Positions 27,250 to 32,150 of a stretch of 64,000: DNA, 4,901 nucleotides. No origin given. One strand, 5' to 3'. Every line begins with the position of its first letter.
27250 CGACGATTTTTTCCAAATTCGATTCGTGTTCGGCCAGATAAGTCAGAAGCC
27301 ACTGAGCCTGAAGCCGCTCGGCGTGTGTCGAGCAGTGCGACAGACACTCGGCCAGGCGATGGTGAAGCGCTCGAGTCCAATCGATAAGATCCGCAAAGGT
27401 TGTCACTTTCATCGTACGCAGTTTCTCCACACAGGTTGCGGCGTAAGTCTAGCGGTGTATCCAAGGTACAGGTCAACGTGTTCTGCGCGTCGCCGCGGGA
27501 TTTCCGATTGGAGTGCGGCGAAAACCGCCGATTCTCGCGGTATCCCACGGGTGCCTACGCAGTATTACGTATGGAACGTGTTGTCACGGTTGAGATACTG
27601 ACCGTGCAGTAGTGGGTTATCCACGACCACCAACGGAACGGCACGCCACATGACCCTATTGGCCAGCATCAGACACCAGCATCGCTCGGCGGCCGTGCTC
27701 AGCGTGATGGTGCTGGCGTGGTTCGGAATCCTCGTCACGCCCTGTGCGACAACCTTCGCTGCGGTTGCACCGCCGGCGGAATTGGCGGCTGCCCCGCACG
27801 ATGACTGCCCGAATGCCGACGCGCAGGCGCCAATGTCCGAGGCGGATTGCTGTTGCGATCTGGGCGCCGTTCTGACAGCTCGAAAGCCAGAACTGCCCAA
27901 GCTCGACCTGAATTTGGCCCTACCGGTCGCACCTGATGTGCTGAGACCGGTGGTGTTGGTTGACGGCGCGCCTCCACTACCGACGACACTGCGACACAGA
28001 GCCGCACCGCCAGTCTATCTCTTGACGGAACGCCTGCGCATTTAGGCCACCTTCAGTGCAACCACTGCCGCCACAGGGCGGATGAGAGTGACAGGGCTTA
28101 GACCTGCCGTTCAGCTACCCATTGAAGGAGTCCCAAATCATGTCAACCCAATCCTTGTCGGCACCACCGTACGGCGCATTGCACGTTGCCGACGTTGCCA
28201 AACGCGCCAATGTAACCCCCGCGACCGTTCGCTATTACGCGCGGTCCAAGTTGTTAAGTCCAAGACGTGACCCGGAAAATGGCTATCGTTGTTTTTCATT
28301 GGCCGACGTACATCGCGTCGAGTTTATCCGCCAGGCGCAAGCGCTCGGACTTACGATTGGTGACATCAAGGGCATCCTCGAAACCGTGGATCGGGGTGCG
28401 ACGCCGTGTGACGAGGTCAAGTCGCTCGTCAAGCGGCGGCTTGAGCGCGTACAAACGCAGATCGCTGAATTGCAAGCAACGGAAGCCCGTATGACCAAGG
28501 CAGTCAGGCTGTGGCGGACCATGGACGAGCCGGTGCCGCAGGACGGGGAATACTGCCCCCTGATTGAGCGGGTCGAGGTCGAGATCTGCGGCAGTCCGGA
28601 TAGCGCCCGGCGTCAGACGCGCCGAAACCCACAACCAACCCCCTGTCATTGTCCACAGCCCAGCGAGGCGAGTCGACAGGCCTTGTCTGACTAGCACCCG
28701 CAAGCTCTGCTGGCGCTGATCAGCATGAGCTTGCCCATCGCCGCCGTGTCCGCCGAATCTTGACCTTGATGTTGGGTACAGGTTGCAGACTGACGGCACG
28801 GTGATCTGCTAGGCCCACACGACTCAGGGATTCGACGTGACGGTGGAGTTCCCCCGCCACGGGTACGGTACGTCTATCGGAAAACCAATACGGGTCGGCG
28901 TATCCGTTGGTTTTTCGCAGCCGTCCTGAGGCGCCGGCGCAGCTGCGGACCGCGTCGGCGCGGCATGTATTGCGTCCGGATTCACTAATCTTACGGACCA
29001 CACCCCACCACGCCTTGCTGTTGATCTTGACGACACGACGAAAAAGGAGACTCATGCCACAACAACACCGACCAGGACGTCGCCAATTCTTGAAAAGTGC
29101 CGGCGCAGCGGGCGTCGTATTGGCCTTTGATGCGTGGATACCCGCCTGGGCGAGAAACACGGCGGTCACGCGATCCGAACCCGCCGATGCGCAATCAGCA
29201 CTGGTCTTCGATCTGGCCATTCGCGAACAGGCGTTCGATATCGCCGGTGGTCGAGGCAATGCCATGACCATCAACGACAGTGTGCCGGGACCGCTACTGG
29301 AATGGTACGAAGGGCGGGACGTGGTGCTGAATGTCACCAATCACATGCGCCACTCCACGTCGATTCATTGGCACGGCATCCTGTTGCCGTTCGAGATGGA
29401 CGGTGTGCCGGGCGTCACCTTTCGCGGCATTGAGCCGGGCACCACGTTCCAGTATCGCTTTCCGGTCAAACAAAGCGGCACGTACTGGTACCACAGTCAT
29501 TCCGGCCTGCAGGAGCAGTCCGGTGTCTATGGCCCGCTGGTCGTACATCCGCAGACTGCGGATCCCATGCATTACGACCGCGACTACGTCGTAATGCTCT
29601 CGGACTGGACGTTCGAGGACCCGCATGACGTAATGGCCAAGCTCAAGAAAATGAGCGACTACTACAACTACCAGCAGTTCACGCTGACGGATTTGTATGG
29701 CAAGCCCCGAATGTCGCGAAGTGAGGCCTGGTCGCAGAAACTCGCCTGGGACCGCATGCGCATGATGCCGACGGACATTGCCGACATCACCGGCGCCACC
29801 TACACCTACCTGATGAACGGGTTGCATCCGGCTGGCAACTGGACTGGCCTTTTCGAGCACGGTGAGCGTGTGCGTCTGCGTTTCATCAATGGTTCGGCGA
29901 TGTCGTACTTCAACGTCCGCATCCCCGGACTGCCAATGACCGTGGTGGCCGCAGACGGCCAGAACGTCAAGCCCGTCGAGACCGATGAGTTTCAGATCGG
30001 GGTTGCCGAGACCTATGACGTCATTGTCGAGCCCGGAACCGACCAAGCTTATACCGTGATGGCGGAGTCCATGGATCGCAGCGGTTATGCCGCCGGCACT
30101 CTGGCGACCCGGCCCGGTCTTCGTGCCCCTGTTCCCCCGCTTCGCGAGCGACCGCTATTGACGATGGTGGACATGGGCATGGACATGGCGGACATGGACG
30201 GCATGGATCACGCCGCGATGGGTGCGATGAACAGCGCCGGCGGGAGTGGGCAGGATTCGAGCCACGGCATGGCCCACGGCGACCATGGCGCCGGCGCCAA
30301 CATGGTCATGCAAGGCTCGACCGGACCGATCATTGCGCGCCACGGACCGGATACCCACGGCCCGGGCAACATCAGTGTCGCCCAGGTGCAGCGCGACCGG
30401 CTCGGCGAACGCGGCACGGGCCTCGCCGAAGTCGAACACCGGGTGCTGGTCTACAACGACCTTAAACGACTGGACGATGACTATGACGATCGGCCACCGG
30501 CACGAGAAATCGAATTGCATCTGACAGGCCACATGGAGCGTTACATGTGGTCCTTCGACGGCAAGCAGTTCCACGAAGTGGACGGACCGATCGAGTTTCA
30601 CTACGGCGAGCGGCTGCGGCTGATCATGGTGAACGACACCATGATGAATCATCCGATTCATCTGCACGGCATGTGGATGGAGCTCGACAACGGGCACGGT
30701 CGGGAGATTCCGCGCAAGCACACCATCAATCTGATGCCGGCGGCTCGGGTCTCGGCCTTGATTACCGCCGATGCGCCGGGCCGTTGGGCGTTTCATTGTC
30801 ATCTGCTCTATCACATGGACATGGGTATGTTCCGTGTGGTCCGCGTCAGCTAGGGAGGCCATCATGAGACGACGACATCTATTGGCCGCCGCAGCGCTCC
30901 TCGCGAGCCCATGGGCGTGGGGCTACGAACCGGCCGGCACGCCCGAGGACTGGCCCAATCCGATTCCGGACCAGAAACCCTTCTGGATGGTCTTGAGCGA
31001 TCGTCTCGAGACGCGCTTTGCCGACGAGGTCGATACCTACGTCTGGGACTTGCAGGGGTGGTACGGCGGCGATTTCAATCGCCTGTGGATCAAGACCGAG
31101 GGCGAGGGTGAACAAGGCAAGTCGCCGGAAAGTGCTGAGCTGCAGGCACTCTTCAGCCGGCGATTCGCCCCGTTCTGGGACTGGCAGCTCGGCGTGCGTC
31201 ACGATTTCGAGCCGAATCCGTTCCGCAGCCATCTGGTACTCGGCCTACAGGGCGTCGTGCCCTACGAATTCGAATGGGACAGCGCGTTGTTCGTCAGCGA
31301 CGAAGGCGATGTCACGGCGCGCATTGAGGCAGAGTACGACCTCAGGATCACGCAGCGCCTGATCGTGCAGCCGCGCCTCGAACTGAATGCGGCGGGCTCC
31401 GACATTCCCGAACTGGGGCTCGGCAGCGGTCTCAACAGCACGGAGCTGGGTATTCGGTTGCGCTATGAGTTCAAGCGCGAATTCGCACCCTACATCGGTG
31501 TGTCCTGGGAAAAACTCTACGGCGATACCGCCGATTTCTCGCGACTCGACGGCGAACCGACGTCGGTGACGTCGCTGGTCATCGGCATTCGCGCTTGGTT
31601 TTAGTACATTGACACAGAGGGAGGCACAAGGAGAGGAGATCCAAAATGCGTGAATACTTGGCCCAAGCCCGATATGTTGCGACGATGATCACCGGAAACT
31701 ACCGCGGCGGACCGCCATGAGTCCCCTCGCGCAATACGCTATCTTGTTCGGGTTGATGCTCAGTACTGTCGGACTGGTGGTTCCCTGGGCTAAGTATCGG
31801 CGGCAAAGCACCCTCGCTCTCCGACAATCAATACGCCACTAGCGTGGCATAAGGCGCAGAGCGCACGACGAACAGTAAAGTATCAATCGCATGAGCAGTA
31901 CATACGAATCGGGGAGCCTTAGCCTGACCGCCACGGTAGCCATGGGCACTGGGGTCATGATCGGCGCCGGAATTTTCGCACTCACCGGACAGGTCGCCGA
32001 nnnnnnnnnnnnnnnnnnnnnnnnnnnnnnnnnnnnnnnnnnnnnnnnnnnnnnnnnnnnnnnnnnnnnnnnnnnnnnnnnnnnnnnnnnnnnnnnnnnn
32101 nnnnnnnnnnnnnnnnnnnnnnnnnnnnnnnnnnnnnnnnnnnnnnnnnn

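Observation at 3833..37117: Dispersed operator family (GACCTK-N11-CAGGTY inside 19/20-bp-spacer promoters) suggests one MerR regulon linking metal, carbon and envelope genes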

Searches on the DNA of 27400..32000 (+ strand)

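Call 9: search_dna_similar(query=window:27400-32000:+, collection=plasmids, mode=near, max_rows=15)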
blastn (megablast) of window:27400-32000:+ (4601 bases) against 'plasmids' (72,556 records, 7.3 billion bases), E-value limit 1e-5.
Records with a match: 1; places in all: 1; records where one place covers at least 80% of the query: 0.
Best place of each record, by identity: 60-80% 1.
By first word of the organism name: Novosphingobium 1.
By predicted mobility (MOB-suite, as given by PLSDB): non-mobilizable 1.
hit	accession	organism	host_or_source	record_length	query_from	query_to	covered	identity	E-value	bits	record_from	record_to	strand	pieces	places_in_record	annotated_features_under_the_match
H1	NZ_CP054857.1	Novosphingobium decolorationis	cell culture,deep-sea sediment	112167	2348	2635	6%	76.4%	7e-31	145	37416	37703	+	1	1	copper resistance system multicopper oxidase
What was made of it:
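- Tried and rejected: Plasmid collection (call 9).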

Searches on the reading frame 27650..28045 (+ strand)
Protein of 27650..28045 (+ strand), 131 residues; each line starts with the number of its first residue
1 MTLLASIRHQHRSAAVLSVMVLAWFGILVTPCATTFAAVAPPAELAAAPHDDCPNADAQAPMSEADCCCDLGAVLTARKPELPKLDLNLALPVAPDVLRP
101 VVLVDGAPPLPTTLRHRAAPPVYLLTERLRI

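Call 5: search_protein_families(library=pfam, proteins=[window:27650-28045:+], max_evalue=0.00001)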
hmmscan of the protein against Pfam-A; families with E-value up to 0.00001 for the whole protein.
window:27650-28045:+ (131 aa): 0 families

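Call 35: search_protein_families(library=ncbifam, proteins=[window:27650-28045:+], max_evalue=0.001)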
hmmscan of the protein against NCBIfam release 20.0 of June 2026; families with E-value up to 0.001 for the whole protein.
window:27650-28045:+ (131 aa): 0 families

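Call 78: search_protein_families(library=pfam, alignment_id=A3, max_evalue=1)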
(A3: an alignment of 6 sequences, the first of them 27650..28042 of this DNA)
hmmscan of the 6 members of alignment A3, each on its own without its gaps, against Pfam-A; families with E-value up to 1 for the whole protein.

A. member 1, window:27650-28042:+ (131 aa): 0 families

B. families by the number of members that match (of 6 scanned): 0 families
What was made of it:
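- Tried and rejected: DCCCD protein family (call 78).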
